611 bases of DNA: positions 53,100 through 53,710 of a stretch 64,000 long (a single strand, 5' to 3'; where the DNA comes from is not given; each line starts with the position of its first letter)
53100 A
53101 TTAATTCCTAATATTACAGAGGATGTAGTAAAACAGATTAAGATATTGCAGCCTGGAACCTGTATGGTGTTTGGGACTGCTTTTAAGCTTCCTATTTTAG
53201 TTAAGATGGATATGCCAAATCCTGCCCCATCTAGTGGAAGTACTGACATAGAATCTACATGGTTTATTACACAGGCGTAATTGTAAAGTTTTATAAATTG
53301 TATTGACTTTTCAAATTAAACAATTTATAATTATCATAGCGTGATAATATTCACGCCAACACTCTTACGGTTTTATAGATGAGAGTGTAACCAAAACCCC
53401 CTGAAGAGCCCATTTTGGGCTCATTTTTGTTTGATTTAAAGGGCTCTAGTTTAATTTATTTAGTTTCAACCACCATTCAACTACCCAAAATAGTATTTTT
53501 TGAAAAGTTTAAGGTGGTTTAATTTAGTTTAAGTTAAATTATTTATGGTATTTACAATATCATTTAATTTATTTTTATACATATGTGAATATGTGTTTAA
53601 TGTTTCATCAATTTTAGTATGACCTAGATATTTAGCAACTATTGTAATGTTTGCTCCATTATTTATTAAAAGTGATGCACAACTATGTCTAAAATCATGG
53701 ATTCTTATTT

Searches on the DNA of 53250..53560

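Call 84: search_rna_families(source=window, start=53250, end=53560, threshold=evalue, max_evalue=1)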
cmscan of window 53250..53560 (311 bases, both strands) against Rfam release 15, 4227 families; matches with E-value up to 1: 1.
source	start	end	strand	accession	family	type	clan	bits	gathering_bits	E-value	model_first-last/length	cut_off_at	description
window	53355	53471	+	RF02634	EF3314_EF3315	Gene; sRNA;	-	16.4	100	0.14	1-141/141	no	Enterococcus sRNA EF3314_EF3315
